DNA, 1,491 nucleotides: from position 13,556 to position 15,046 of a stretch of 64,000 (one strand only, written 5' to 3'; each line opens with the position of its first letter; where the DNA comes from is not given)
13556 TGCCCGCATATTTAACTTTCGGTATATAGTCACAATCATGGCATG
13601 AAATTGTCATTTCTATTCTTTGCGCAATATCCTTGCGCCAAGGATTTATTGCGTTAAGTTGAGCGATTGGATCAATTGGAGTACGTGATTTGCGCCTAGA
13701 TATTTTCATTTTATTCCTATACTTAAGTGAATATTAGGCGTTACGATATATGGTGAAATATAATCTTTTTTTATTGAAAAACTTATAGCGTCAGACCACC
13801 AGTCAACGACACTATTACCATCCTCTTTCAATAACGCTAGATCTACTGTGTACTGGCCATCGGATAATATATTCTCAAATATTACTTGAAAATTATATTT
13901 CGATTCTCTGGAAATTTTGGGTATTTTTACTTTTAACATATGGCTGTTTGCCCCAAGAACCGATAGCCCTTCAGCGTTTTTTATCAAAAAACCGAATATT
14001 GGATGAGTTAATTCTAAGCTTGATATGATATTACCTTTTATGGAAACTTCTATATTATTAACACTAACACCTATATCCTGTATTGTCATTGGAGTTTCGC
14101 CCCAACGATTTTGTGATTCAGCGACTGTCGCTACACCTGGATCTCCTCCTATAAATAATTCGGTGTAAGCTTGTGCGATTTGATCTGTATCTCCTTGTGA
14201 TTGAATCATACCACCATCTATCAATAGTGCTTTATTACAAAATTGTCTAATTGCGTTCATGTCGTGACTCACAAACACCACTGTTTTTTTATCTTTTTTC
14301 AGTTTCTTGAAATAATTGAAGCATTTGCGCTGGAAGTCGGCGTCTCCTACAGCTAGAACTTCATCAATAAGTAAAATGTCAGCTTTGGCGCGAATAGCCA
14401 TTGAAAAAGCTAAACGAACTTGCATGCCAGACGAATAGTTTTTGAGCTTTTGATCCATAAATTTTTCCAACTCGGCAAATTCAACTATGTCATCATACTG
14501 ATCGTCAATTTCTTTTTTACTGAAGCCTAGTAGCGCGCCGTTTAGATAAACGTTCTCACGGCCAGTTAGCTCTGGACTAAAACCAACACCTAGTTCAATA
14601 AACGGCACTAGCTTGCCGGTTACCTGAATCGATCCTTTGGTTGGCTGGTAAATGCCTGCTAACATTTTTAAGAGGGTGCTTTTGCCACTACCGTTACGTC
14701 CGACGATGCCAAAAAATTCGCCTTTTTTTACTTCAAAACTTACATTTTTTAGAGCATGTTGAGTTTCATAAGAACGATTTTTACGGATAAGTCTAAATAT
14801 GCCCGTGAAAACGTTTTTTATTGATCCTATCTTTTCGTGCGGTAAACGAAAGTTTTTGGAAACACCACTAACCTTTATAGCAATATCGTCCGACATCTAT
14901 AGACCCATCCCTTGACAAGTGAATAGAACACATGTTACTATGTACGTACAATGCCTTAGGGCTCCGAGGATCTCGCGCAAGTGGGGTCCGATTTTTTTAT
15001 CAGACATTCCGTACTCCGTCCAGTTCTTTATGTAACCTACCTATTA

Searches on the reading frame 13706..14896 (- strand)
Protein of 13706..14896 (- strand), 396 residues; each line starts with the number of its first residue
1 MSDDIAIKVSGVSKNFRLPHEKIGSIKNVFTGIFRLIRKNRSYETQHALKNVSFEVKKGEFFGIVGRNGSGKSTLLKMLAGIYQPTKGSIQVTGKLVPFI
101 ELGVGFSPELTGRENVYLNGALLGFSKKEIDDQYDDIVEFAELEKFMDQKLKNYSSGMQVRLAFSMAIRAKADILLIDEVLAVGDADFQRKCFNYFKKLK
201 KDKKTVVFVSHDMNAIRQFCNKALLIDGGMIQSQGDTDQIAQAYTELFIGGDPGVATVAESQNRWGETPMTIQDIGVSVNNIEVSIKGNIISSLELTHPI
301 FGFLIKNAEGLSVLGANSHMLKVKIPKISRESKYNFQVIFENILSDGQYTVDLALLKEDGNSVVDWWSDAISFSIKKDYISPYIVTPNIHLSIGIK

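Call 3: search_protein_families(library=pfam, proteins=[window:13706-14896:-], max_evalue=0.1)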
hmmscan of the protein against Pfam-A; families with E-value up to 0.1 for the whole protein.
window:13706-14896:- (396 aa): 17 families
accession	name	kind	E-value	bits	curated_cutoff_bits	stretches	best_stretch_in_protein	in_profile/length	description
PF00005.33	ABC_tran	-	1.2e-25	91.1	25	1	49-180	1-135/137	ABC transporter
PF14524.12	Wzt_C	-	9.6e-17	61.7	30.4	1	284-376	34-130/143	Wzt C-terminal domain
PF13304.12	AAA_21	-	4.2e-07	30.8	27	1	61-85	1-25/304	AAA domain, putative AbiEii toxin, Type IV TA system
PF13476.12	AAA_23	-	0.00011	23.3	27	1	42-79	9-39/201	AAA domain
PF02463.25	SMC_N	-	0.00034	20.5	40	1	52-77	18-42/220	RecF/RecN/SMC N terminal domain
PF13175.12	AAA_15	-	0.00096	19.3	32.1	1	61-200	25-105/374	AAA ATPase domain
PF13401.12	AAA_22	-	0.001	19.8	27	1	63-205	9-116/130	AAA domain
PF13555.12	AAA_29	-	0.001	19.2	27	1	51-76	14-39/61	P-loop containing region of AAA domain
PF00350.29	Dynamin_N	-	0.0076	16.7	27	1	64-154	3-79/168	Dynamin family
PF13604.12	AAA_30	-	0.017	15.3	27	0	61-91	20-50/191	AAA domain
PF22039.1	HUTI_composite_bact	-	0.025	14.6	25.5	0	223-244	2-23/26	Imidazolonepropionase-like composite domain, bacteria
PF09818.15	ABC_ATPase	-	0.025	14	23.2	0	55-86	76-107/283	P-loop domain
PF00308.24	Bac_DnaA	-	0.026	15.1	23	1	132-211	61-138/162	Bacterial DnaA ATPAse domain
PF00004.35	AAA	-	0.041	14.8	21.2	0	64-203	3-95/131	ATPase family associated with various cellular activities (AAA)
PF01926.29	MMR_HSR1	-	0.042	14.4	21.9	0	63-83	3-23/113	50S ribosome-binding GTPase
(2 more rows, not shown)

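Call 4: search_protein_families(library=ncbifam, proteins=[window:13706-14896:-], max_evalue=0.1)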
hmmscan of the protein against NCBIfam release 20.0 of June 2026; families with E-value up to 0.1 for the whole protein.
window:13706-14896:- (396 aa): 198 families (the best 25 are shown)
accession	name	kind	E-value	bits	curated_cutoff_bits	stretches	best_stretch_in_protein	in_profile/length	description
NF010065.0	PRK13545.1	equivalog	3.7e-61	207.4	538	1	7-247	5-237/549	teichoic acids export protein ATP-binding subunit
NF050108.1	galactan_ABC_ATP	equivalog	5e-57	192.9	400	1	24-245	18-241/244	galactan export ABC transporter ATP-binding subunit Wzt/RfbE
NF010066.0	PRK13546.1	equivalog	1.2e-55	188.8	320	1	5-247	3-237/264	teichoic acids export ABC transporter ATP-binding subunit TagH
TIGR01188.1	drrA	subfamily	1.8e-38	132.5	312.45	1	42-242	2-213/302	daunorubicin resistance ABC transporter, ATP-binding protein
TIGR04521.1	ECF_ATPase_2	equivalog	1.2e-33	116.5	330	2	116-247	106-239/279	energy-coupling factor transporter ATPase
TIGR04520.1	ECF_ATPase_1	equivalog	6.7e-31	107.7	315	2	43-95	10-64/269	energy-coupling factor transporter ATPase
NF010060.0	PRK13537.1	equivalog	1.1e-30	106.6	521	1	35-240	17-233/314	nodulation factor ABC transporter ATP-binding protein NodI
NF006987.0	PRK09452.1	equivalog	2.1e-28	99.1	482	1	32-251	16-246/378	spermidine/putrescine ABC transporter ATP-binding protein PotA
NF000355.4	ribo_prot_ABC_F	equivalog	6.6e-28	97.8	380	1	35-234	4-195/499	ribosomal protection-like ABC-F family protein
NF040933.2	ABC_arch_GlcV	equivalog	7.5e-28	97.4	450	1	44-250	17-239/357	glucose ABC transporter ATP-binding protein GlcV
NF010059.0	PRK13536.1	equivalog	9.9e-28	96.9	549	1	34-239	44-260/342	nodulation factor ABC transporter ATP-binding protein NodI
TIGR01186.1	proV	subfamily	1.2e-27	97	326.6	1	46-248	6-229/363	betaine/proline/choline family ABC transporter ATP-binding protein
TIGR00968.1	3a0106s01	subfamily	3.3e-27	95.5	342.75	1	41-249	8-227/237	sulfate ABC transporter ATP-binding protein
NF010068.0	PRK13548.1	equivalog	2.1e-26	92.6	261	2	43-95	15-67/261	heme ABC transporter ATP-binding protein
TIGR03740.1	galliderm_ABC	subfamily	2.9e-26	92.5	309.75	1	41-240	8-211/223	lantibiotic protection ABC transporter ATP-binding subunit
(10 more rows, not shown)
